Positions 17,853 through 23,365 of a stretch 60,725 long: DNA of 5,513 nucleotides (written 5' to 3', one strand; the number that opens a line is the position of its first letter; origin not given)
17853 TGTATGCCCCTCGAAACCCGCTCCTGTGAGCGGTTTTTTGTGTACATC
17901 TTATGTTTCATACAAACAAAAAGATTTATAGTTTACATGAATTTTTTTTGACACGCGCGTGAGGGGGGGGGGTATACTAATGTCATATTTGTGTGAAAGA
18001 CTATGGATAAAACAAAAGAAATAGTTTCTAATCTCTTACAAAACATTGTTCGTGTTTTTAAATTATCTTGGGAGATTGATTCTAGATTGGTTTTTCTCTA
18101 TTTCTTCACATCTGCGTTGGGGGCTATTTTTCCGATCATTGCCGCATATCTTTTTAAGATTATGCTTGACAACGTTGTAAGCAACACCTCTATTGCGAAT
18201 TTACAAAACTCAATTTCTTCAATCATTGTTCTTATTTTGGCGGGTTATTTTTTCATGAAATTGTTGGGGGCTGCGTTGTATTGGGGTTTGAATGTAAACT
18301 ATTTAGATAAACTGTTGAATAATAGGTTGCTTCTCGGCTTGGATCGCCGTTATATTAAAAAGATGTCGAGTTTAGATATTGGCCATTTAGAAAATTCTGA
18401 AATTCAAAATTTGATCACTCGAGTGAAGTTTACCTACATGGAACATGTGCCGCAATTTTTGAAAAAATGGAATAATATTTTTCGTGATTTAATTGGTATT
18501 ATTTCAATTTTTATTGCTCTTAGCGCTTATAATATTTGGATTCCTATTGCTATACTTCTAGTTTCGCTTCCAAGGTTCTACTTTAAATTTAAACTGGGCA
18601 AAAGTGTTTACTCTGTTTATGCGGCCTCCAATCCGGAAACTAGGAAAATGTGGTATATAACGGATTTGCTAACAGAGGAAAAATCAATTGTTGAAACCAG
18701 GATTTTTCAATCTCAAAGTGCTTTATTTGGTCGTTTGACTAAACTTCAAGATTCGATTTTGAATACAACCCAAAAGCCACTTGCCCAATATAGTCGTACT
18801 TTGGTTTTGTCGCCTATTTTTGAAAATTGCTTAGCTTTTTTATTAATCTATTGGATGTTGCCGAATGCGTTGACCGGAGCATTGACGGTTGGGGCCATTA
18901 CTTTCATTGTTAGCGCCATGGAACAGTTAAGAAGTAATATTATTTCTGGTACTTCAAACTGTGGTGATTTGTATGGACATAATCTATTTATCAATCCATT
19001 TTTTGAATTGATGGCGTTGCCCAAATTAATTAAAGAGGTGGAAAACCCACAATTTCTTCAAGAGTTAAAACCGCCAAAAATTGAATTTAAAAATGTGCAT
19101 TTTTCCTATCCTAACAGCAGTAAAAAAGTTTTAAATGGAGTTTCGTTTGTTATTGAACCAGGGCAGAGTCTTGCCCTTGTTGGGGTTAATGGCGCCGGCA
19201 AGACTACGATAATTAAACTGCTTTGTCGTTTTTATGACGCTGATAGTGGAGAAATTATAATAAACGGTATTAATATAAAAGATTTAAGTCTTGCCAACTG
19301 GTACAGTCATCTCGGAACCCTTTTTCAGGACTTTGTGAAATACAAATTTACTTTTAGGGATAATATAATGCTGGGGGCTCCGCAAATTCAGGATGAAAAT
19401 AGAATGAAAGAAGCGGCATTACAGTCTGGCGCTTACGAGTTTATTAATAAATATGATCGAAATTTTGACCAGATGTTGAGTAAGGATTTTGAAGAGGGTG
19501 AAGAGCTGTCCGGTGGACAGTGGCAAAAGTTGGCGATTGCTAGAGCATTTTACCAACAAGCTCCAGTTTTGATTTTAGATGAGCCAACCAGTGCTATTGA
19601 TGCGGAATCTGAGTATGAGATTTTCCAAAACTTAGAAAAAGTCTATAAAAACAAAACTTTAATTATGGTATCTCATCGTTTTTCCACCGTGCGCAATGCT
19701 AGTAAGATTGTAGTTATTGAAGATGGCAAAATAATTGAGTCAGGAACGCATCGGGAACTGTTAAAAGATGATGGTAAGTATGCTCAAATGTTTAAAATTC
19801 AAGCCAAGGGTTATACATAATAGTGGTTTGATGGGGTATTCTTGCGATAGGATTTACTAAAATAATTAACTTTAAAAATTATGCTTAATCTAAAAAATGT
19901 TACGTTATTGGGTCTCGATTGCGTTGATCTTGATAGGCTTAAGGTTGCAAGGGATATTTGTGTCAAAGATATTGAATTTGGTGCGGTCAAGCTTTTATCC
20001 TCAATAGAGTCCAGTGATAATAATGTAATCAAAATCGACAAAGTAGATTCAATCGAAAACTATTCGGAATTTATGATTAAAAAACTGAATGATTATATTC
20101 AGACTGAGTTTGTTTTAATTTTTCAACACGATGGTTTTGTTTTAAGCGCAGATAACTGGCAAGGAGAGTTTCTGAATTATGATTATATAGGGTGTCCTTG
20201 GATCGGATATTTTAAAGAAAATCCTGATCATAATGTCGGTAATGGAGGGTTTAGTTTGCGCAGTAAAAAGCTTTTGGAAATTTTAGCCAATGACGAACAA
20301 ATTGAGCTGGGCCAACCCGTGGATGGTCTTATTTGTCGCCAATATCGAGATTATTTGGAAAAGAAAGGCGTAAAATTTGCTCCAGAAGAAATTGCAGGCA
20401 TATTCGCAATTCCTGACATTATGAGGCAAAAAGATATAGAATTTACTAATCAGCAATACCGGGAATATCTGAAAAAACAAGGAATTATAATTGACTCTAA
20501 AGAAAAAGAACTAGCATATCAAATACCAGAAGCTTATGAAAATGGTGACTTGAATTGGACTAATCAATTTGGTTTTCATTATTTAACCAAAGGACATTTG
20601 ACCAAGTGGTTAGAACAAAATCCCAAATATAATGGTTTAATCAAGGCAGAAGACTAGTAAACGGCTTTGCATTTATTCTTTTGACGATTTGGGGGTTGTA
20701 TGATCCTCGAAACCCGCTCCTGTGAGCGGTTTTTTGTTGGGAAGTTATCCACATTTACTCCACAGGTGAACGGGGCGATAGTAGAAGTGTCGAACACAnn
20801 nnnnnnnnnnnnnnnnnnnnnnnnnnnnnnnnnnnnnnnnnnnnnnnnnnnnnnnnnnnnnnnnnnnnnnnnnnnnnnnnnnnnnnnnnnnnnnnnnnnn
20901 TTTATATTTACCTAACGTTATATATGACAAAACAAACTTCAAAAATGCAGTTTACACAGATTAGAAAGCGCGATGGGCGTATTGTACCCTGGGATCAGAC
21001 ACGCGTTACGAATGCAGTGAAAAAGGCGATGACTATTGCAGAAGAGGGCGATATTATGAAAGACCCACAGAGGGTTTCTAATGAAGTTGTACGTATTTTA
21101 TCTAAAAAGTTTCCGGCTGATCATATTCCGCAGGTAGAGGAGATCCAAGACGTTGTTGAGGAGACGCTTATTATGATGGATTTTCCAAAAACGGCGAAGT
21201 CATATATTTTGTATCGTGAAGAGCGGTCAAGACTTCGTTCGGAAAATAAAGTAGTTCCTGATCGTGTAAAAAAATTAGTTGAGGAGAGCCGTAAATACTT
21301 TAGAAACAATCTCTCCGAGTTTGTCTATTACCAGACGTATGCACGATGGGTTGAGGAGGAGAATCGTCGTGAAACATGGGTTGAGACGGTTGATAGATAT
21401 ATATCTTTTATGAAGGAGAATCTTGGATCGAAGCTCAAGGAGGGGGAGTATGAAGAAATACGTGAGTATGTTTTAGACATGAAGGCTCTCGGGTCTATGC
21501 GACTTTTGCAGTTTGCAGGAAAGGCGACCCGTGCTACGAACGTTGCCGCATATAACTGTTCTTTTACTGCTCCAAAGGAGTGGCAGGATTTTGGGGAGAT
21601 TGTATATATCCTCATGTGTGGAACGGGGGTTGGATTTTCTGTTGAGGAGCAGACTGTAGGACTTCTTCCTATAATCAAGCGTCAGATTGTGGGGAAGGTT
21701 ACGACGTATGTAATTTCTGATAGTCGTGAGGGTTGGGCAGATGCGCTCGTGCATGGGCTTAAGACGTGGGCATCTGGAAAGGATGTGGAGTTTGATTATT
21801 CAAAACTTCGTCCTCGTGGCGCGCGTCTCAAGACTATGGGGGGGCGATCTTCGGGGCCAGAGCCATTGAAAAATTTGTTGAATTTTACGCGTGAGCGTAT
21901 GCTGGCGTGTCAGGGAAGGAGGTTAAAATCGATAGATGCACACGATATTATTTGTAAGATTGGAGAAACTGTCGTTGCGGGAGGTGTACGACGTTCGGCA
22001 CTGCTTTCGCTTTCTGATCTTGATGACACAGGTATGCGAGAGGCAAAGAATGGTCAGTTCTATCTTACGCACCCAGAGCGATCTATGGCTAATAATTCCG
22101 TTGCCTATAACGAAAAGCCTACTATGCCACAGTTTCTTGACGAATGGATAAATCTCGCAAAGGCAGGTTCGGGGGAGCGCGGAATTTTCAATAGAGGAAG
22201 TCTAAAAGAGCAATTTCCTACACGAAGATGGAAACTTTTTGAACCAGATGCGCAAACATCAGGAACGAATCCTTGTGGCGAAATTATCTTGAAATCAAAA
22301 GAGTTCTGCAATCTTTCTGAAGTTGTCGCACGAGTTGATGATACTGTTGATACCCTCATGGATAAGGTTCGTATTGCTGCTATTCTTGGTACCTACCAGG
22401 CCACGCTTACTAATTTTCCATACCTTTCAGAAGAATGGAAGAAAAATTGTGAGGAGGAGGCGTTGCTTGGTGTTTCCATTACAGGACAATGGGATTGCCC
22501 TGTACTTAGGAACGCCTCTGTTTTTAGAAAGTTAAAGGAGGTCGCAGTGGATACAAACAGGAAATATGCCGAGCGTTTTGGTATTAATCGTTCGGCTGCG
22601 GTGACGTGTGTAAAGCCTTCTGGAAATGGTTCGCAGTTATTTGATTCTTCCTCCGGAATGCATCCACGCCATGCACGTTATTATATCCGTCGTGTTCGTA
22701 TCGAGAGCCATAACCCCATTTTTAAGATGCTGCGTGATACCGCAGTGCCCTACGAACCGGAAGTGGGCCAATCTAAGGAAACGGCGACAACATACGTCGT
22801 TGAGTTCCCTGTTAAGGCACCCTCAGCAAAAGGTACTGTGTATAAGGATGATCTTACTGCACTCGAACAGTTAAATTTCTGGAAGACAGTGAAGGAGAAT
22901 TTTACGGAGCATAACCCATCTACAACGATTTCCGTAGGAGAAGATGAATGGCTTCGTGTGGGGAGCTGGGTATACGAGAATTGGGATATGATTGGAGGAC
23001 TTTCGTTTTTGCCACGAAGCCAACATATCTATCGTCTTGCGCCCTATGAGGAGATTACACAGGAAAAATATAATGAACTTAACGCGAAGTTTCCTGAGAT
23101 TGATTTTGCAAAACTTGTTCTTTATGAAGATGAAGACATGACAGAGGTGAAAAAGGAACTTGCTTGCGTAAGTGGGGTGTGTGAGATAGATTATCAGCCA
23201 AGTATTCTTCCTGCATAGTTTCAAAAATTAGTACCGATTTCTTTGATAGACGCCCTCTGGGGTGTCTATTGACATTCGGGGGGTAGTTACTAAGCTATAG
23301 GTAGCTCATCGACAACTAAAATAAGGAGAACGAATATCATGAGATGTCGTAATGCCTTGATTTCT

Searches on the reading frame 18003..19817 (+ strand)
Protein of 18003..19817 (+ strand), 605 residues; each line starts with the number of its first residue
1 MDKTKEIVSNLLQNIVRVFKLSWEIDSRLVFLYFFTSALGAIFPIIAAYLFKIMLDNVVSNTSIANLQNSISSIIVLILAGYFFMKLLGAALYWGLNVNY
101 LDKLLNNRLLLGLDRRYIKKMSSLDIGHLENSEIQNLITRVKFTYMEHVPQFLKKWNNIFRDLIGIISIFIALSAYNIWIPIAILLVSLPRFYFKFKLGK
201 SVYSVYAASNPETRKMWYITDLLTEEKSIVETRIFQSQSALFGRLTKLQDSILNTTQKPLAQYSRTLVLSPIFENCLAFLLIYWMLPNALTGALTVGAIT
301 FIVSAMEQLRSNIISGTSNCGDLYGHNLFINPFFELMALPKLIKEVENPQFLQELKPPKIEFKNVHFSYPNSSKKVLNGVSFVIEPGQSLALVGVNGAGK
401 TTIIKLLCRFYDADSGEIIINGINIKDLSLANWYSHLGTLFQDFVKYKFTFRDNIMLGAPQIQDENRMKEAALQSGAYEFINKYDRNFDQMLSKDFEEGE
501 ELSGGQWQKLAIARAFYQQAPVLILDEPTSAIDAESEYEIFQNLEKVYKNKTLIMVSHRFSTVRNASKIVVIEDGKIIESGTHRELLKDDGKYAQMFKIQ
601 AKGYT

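Call 74: search_protein_families(library=pfam, proteins=[window:18003-19817:+], max_evalue=0.001)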
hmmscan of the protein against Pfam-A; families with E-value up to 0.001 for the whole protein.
window:18003-19817:+ (605 aa): 4 families
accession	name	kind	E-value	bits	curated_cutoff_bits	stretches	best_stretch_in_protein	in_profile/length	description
PF00005.33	ABC_tran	-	1.5e-31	110.2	25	1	377-530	1-137/137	ABC transporter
PF02463.25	SMC_N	-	2.7e-07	30.7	40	1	391-572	28-211/220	RecF/RecN/SMC N terminal domain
PF13304.12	AAA_21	-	3.6e-06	27.7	27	0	391-407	3-19/304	AAA domain, putative AbiEii toxin, Type IV TA system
PF13476.12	AAA_23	-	0.00049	21.2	27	1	391-500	23-129/201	AAA domain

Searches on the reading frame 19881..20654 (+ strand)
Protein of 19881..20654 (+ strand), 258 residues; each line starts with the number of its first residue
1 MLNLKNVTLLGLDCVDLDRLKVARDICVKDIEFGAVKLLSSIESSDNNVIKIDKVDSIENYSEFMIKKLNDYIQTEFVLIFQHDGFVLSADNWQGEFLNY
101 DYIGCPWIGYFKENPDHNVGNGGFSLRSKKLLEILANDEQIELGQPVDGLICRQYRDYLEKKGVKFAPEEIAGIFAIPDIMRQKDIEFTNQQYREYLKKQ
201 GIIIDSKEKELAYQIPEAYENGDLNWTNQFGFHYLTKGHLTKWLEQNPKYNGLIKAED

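Call 74: search_protein_families(library=pfam, proteins=[window:19881-20654:+], max_evalue=0.001)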
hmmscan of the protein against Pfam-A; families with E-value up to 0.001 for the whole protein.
window:19881-20654:+ (258 aa): 1 family
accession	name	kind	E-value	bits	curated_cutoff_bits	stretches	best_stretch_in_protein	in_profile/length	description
PF18922.5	DUF5672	-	8.4e-19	68.2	24.4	1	53-181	10-148/164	Protein of unknown function (DUF5672)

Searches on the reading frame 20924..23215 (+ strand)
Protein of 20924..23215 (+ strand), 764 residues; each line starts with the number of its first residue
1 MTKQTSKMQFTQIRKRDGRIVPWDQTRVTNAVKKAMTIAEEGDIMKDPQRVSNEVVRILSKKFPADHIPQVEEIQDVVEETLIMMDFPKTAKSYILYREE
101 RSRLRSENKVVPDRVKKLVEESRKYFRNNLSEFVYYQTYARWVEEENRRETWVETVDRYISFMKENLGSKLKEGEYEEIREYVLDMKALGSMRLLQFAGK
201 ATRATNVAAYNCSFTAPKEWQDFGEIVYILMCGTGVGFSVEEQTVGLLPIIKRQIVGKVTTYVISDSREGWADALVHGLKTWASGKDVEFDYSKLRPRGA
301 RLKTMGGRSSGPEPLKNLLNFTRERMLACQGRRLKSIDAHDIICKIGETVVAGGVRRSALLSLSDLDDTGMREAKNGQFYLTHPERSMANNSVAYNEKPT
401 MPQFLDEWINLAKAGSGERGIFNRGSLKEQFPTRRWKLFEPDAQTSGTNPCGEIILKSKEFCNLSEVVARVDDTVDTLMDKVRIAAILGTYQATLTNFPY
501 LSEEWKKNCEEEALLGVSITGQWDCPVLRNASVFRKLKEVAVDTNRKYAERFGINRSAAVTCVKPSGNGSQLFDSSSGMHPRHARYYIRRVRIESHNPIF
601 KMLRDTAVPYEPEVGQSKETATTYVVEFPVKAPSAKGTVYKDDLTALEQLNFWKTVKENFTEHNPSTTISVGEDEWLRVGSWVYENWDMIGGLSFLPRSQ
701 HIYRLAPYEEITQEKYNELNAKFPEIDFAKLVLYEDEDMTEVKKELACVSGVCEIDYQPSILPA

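Call 74: search_protein_families(library=pfam, proteins=[window:20924-23215:+], max_evalue=0.001)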
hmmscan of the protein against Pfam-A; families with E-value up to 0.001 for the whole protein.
window:20924-23215:+ (764 aa): 4 families
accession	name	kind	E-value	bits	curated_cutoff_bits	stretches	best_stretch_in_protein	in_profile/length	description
PF03477.21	ATP-cone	-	1.6e-19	70.7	25.8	1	12-102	2-87/88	ATP cone domain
PF17975.6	RNR_Alpha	-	1.5e-10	41.9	26.4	1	115-163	6-53/101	Ribonucleotide reductase alpha domain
PF21995.1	RNR-II_ins_dom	-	2.6e-07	31.3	27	1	259-319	34-100/107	B12-dependent ribonucleotide reductase, insertion domain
PF02867.20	Ribonuc_red_lgC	-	1.1e-06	28.1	23.9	0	440-468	201-233/523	Ribonucleotide reductase, barrel domain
